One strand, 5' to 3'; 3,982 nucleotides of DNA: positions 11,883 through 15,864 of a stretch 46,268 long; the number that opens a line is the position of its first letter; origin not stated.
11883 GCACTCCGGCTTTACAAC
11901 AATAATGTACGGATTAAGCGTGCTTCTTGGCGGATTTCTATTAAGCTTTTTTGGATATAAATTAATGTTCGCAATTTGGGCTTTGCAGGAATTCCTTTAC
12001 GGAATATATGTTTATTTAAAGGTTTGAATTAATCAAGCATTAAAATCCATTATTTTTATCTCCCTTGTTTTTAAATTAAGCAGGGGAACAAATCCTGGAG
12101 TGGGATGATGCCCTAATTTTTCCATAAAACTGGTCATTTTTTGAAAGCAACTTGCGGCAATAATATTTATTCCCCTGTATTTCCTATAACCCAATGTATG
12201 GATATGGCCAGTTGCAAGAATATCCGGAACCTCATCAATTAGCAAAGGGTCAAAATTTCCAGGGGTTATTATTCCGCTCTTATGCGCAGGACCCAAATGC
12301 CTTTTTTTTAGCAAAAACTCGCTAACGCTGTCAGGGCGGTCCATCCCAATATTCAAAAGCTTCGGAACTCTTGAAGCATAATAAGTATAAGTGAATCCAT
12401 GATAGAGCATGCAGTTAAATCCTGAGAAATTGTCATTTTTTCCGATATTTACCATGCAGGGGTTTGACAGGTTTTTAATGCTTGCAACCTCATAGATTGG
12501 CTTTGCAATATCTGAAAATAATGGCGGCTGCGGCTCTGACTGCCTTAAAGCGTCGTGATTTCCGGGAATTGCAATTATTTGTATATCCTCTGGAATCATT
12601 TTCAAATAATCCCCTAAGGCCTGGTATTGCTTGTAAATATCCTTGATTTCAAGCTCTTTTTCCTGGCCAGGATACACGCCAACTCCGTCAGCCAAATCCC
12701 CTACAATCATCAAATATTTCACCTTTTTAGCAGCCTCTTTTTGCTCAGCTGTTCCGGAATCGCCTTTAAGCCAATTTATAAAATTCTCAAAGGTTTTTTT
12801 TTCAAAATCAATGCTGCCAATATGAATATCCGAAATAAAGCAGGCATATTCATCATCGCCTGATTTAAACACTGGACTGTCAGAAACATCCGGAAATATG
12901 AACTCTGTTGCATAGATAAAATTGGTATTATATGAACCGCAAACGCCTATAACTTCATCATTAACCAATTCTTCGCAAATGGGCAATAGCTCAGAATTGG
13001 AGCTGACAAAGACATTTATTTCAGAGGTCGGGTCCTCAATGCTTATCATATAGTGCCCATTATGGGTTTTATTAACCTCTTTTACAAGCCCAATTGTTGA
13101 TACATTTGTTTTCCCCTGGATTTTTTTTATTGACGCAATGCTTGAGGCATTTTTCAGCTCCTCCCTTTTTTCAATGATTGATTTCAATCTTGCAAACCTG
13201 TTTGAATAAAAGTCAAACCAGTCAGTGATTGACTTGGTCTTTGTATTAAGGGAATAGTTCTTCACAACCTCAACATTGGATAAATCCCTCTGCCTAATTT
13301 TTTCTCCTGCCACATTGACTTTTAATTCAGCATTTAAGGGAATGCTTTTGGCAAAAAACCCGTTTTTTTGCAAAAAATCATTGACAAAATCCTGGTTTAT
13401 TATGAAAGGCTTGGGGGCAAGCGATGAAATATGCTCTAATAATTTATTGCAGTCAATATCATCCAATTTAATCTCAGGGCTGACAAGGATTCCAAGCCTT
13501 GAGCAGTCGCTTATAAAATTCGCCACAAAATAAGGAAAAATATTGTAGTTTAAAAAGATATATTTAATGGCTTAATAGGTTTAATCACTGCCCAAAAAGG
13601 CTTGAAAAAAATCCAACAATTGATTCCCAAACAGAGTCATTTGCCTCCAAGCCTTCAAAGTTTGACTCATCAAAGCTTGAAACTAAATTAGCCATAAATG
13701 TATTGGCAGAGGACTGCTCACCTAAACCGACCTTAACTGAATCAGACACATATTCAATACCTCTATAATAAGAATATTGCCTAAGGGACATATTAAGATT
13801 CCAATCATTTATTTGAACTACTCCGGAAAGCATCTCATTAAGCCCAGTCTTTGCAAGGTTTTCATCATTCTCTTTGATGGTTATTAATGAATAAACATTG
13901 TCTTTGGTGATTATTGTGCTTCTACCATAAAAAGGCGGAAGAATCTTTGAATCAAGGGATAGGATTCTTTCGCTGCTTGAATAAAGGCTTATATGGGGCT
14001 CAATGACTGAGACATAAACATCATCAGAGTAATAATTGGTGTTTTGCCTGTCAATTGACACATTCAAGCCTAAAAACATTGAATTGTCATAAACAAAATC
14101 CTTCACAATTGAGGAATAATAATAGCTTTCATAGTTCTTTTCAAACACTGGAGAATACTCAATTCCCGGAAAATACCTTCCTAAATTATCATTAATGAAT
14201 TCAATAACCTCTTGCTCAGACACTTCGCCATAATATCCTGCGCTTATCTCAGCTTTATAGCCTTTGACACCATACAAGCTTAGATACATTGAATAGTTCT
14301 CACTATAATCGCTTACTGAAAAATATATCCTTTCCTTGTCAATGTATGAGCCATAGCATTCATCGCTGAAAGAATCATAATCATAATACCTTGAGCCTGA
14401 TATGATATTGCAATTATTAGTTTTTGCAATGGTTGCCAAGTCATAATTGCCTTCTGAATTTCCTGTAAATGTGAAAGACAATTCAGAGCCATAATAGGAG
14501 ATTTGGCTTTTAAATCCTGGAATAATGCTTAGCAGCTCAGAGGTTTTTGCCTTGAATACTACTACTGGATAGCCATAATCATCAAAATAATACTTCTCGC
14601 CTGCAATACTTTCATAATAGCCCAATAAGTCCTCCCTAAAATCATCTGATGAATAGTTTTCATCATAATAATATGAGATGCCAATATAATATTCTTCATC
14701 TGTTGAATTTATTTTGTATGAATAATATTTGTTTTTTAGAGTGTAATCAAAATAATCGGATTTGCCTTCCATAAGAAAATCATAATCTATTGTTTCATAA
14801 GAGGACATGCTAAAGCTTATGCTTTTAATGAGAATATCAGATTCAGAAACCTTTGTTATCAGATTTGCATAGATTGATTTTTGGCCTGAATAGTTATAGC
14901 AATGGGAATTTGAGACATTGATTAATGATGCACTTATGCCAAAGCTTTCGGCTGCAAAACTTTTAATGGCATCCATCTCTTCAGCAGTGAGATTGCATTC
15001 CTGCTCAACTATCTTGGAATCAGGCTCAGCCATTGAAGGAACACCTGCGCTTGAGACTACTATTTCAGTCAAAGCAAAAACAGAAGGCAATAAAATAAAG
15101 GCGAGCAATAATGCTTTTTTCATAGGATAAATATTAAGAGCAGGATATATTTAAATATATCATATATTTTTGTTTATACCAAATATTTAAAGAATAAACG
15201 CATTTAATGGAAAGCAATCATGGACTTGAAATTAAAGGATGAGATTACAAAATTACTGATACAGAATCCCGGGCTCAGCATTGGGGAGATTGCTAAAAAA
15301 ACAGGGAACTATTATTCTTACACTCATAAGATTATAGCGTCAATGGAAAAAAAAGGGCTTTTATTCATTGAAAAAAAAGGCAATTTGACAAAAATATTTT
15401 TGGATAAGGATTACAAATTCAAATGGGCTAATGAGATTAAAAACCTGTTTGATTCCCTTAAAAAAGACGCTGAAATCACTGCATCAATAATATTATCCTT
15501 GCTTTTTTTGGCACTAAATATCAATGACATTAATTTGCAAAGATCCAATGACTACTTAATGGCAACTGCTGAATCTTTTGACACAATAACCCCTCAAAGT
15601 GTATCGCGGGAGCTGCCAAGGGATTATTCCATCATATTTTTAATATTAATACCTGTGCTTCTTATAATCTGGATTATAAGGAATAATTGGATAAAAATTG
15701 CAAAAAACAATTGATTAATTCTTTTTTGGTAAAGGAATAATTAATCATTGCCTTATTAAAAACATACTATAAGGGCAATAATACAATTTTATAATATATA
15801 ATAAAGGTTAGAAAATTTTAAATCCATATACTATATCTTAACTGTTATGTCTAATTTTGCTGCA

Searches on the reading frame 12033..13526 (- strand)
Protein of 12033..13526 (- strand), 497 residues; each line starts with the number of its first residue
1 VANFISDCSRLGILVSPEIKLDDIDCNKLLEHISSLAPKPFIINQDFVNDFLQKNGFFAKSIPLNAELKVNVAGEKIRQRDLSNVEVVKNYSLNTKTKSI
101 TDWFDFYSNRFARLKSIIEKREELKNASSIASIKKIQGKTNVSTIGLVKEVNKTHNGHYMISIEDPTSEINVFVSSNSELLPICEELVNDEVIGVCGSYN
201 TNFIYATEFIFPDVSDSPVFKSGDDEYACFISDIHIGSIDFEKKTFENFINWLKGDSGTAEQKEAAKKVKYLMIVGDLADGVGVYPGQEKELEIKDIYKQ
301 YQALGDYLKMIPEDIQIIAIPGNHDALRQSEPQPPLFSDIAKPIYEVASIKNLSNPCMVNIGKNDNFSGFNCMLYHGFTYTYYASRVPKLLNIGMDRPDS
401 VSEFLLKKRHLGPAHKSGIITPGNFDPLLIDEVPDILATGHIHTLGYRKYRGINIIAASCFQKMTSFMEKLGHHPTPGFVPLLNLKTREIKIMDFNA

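Call 3: search_protein_families(library=pfam, proteins=[window:12033-13526:-], max_evalue=1)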
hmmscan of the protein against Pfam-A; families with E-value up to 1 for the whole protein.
window:12033-13526:- (497 aa): 6 families
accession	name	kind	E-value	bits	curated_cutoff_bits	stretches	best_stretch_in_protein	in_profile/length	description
PF00149.33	Metallophos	-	4.3e-11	44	21.5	1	230-444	5-190/191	Calcineurin-like phosphoesterase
PF04042.21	DNA_pol_E_B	-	1.3e-10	41.5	29.1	1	230-440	3-202/210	DNA polymerase alpha/epsilon subunit B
PF01336.31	tRNA_anti-codon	-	0.0002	21.7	27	1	142-198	1-56/75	OB-fold nucleic acid binding domain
PF03828.24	PAP_assoc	-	0.13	13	22.6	1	103-169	9-58/60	Cid1 family poly A polymerase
PF12850.12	Metallophos_2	-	0.14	12.6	27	0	311-453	49-127/154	Calcineurin-like phosphoesterase superfamily domain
PF15072.12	HROB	-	0.2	12.1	30.8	1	145-176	7-38/85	Homologous recombination OB-fold protein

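Call 4: search_protein_families(library=ncbifam, proteins=[window:12033-13526:-], max_evalue=1)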
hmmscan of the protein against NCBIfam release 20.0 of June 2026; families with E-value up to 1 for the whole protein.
window:12033-13526:- (497 aa): 7 families
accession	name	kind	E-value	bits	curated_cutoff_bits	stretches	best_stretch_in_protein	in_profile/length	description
NF003118.0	PRK04036.1-3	equivalog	6.9e-129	430.9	445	1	13-496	17-480/481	DNA-directed DNA polymerase II small subunit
NF003120.0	PRK04036.1-5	equivalog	3.1e-119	398.9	671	1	76-496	134-547/547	DNA-directed DNA polymerase II small subunit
NF003119.0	PRK04036.1-4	equivalog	2.5e-97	326.8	823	1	94-496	187-582/590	DNA-directed DNA polymerase II small subunit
NF003116.0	PRK04036.1-1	equivalog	1.8e-86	290.9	425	1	78-495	126-529/530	DNA-directed DNA polymerase II small subunit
NF003117.0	PRK04036.1-2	equivalog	9.4e-84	282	993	1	52-496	212-645/650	DNA-directed DNA polymerase II small subunit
NF053862.1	DS9_1_antiphage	equivalog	0.0033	16.3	420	1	263-333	235-296/486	anti-phage phosphoesterase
NF005616.0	PRK07373.1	equivalog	0.0043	15.6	646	1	83-178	226-323/449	DNA polymerase III subunit alpha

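Call 26: search_protein_families(library=phrogs, proteins=[window:12033-13526:-], max_evalue=0.01)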
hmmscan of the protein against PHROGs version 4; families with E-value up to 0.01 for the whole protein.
window:12033-13526:- (497 aa): 3 families
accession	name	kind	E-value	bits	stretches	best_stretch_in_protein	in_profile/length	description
phrog_284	-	DNA, RNA and nucleotide metabolism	5.2e-08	33.2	1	221-330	126-247/398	exonuclease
phrog_7339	-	DNA, RNA and nucleotide metabolism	2.2e-06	28.2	1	229-331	33-124/263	DNA repair exonuclease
phrog_1649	-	other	0.00021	21.1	1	229-338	39-114/308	metallo-phosphoesterase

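Call 88: list_cluster_members(proteins=[P0001, P0024, window:12033-13526:-, window:17316-18527:-, P0028, P0010, P0017])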
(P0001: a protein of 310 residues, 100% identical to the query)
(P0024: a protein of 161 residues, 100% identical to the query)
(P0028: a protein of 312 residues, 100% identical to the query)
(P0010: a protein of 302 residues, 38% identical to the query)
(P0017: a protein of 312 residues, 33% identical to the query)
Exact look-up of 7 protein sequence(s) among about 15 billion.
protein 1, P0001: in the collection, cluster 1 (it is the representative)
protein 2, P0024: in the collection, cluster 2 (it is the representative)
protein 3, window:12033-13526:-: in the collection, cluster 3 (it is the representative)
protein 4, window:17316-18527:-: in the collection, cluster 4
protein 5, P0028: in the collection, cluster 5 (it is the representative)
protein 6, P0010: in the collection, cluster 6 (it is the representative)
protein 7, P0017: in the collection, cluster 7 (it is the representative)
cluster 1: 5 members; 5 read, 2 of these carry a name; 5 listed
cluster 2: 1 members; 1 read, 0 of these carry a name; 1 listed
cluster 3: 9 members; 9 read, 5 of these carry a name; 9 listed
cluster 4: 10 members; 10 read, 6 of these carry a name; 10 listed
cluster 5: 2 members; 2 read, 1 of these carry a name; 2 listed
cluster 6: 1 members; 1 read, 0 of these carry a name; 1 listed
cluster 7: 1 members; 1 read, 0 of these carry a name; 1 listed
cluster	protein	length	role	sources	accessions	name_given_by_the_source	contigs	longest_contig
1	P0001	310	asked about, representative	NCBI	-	-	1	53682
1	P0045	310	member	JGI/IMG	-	hypothetical protein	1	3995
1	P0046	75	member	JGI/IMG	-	hypothetical protein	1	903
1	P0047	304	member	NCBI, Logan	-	-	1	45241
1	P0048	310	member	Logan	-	-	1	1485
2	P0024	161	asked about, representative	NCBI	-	-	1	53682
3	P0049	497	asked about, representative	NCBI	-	-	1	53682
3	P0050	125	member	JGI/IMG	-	DNA polymerase II small subunit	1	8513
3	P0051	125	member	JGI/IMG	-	DNA polymerase II small subunit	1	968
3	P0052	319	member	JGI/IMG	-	DNA polymerase II small subunit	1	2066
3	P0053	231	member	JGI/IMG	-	DNA polymerase II small subunit/DNA polymerase delta subunit B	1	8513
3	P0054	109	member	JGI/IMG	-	DNA polymerase II small subunit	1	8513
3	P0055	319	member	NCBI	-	-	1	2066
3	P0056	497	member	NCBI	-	-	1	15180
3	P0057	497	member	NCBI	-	-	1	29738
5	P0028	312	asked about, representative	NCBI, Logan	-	-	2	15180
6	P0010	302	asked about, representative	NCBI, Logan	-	-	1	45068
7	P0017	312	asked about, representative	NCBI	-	-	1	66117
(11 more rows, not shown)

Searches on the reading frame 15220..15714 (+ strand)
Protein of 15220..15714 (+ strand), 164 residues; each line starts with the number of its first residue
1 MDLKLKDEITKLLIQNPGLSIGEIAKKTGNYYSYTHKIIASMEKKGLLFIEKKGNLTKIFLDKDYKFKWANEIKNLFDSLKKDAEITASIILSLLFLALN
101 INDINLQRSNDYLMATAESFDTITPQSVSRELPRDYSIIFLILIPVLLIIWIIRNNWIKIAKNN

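Call 3: search_protein_families(library=pfam, proteins=[window:15220-15714:+], max_evalue=1)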
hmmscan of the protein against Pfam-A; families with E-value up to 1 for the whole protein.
window:15220-15714:+ (164 aa): 6 families
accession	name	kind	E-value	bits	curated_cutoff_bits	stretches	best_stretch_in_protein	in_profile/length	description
PF13412.12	HTH_24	-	1e-05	25.4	21.9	1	11-47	10-46/48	Winged helix-turn-helix DNA-binding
PF25212.1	HVO_A0114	-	0.0017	18.6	27.6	1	11-62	29-80/84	HVO_A0114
PF12802.13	MarR_2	-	0.0036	17.9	27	1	13-50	14-52/61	MarR family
PF01978.25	TrmB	-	0.022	15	25.6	1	13-54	17-58/68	Sugar-specific transcriptional regulator TrmB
PF01047.28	MarR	-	0.049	14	24.6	1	13-48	12-47/59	MarR family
PF09339.16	HTH_IclR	-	0.066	13.4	22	1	15-48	15-48/52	IclR helix-turn-helix domain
